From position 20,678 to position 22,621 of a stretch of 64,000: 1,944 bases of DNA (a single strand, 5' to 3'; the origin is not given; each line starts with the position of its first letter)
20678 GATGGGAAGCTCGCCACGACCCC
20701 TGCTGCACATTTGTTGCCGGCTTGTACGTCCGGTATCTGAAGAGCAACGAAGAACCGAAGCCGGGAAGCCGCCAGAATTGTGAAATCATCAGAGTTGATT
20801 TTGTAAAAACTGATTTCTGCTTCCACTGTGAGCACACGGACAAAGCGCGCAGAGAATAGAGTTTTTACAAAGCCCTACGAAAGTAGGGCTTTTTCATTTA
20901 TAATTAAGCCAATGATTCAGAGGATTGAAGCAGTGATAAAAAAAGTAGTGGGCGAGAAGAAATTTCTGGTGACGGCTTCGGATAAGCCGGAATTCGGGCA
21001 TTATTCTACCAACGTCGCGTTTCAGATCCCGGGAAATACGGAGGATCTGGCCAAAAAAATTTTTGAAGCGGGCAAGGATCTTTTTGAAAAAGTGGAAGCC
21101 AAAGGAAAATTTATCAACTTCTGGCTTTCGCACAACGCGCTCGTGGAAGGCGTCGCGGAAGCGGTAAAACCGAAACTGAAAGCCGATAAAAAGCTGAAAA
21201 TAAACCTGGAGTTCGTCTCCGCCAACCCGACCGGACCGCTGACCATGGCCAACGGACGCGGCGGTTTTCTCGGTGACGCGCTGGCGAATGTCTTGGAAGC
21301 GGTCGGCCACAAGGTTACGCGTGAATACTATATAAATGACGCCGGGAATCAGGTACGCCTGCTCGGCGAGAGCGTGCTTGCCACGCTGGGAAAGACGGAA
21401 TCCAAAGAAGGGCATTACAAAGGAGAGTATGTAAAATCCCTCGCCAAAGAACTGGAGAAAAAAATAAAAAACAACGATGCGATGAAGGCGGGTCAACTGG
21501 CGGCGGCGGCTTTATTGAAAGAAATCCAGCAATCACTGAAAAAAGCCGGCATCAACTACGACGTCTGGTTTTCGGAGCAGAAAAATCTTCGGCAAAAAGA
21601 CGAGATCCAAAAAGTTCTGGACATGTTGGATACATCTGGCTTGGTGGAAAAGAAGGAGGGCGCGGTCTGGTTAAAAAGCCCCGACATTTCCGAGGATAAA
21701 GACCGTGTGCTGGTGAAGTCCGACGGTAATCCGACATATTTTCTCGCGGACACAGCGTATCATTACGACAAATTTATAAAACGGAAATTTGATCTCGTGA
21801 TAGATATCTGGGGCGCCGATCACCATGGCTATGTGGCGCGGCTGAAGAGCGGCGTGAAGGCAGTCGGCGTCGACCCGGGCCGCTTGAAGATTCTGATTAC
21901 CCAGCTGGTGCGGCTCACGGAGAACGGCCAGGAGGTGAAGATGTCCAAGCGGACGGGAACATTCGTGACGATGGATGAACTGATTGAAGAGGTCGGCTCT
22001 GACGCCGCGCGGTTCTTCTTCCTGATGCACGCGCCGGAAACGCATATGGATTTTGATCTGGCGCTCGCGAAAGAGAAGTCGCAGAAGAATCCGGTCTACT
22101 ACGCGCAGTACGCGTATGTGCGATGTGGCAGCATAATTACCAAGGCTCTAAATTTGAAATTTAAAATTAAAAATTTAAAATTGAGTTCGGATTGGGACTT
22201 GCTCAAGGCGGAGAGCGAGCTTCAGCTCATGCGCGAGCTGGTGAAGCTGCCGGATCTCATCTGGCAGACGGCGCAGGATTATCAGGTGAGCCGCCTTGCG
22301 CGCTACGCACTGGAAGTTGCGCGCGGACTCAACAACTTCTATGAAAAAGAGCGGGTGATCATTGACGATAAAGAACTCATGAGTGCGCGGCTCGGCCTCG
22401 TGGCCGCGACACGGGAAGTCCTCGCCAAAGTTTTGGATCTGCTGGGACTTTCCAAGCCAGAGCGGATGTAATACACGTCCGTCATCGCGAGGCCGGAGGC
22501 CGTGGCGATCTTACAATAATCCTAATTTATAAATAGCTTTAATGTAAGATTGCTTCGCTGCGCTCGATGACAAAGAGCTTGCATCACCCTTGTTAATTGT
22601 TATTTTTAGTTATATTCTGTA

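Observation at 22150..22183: Recurrent AT-rich ~30 nt element inserted in-frame into essential genes (argS, tsaD; probably polX, ileS) and present in AT-rich intergenic promoters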

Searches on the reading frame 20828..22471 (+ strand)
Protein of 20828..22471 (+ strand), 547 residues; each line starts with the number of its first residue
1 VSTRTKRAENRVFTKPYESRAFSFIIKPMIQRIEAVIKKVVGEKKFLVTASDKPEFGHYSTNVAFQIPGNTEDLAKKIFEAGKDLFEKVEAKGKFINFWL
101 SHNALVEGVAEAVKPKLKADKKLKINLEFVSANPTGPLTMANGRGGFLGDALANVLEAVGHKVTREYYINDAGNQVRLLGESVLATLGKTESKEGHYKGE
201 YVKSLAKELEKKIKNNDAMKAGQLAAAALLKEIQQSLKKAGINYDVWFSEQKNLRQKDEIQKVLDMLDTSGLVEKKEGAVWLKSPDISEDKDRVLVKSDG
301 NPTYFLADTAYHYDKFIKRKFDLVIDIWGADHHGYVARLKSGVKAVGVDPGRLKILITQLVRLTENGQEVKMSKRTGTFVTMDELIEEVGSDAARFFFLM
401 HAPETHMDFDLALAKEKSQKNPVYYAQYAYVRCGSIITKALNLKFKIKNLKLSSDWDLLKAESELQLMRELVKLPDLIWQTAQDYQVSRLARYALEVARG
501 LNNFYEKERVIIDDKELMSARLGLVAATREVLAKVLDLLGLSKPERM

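Call 20: find_encoding_contigs(protein=window:20828-22471:+, flank=10000, max_places=2)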
Protein window:20828-22471:+ (547 aa): no gene with exactly this product is on record in the collection.

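Call 27: find_homologous_proteins(query=window:20909-22468:+)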
Query window:20909-22468:+ (520 aa): 8000 proteins with E <= 0.001 among 8000 candidates; the best 120 are listed.
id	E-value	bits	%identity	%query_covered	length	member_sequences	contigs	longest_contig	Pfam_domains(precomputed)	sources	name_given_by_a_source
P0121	0.0e+0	1140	100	100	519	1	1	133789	PF09334.18,PF05746.22,PF00750.26,PF03485.22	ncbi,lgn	-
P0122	8.3e-269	910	81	98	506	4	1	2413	PF09334.18,PF05746.22,PF00750.26,PF00133.29,PF03485.22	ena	-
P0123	6.9e-227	772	69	100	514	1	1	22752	PF05746.22,PF00750.26,PF00133.29,PF03485.22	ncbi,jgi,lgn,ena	-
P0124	7.5e-225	765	67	100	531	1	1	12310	PF05746.22,PF00750.26,PF03485.22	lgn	-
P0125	2.9e-222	757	66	100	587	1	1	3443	PF09334.18,PF05746.22,PF00750.26,PF00133.29,PF03485.22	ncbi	-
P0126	5.5e-220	749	66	100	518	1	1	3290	PF09334.18,PF05746.22,PF00750.26,PF03485.22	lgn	-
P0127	2.3e-214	731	65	100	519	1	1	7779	PF09334.18,PF05746.22,PF00750.26,PF03485.22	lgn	-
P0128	5.9e-213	726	64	100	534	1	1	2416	PF09334.18,PF05746.22,PF00750.26,PF03485.22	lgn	-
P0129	7.7e-213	726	65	100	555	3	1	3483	PF05746.22,PF00750.26,PF03485.22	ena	-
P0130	1.3e-211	722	65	100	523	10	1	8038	PF09334.18,PF05746.22,PF00750.26,PF03485.22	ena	-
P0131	7.9e-211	719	64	100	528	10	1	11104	PF09334.18,PF05746.22,PF00750.26,PF03485.22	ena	-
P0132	1.1e-210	718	64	100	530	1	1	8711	PF09334.18,PF05746.22,PF00750.26,PF03485.22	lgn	-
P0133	4.1e-210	717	65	99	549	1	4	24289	PF09334.18,PF05746.22,PF00750.26,PF03485.22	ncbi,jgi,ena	-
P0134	4.5e-208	710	63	100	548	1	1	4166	PF05746.22,PF00750.26,PF03485.22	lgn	-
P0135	1.1e-205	702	64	100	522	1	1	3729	PF09334.18,PF05746.22,PF00750.26,PF03485.22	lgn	-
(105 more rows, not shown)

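Call 31: find_related_loci(query=P0121, collection=metagenome_contigs, flank=10000)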
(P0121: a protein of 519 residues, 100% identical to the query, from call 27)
Query P0121 (519 aa) in metagenome_contigs; peptide patterns used: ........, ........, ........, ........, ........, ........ (x = any residue, [..] = any of these).
220 stretches matched a pattern; 60 encode a relative of the query (tblastn E <= 1e-3); 60 distinct loci.
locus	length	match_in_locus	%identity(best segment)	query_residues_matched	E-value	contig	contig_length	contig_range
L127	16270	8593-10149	67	1-519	0e+0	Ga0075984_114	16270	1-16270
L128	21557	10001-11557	67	1-519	0e+0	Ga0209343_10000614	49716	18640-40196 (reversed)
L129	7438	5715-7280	65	6-519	0e+0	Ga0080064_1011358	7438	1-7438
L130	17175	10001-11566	65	6-519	0e+0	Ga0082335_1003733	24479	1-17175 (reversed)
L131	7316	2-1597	62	25-519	0e+0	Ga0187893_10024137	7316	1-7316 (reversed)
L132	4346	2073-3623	62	1-519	0e+0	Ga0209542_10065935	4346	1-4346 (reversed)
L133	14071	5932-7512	58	1-519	0e+0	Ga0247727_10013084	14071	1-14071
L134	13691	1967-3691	55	1-519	0e+0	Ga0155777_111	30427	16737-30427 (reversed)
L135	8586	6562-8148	59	12-519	0e+0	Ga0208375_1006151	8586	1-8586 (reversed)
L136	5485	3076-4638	58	1-519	0e+0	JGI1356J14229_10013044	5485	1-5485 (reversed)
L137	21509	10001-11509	53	1-519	8e-172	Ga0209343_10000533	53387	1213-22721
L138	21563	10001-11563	58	1-519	0e+0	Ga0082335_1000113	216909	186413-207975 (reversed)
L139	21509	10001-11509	53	1-519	8e-172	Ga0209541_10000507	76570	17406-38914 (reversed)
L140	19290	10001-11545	50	18-519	5e-163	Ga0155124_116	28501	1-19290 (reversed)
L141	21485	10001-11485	51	20-519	7e-162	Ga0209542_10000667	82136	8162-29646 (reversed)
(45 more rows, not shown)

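Call 52: search_solved_structures(query=P0121, show_alignments=1, max_evalue=1e-30)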
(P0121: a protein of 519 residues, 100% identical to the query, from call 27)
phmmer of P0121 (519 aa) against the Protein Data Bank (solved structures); distinct sequences matched with E-value up to 1e-30: 1.
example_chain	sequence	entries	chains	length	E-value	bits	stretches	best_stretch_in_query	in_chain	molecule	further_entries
3fnr_A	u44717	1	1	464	4.9e-75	256.2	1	90-498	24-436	Arginyl-tRNA synthetase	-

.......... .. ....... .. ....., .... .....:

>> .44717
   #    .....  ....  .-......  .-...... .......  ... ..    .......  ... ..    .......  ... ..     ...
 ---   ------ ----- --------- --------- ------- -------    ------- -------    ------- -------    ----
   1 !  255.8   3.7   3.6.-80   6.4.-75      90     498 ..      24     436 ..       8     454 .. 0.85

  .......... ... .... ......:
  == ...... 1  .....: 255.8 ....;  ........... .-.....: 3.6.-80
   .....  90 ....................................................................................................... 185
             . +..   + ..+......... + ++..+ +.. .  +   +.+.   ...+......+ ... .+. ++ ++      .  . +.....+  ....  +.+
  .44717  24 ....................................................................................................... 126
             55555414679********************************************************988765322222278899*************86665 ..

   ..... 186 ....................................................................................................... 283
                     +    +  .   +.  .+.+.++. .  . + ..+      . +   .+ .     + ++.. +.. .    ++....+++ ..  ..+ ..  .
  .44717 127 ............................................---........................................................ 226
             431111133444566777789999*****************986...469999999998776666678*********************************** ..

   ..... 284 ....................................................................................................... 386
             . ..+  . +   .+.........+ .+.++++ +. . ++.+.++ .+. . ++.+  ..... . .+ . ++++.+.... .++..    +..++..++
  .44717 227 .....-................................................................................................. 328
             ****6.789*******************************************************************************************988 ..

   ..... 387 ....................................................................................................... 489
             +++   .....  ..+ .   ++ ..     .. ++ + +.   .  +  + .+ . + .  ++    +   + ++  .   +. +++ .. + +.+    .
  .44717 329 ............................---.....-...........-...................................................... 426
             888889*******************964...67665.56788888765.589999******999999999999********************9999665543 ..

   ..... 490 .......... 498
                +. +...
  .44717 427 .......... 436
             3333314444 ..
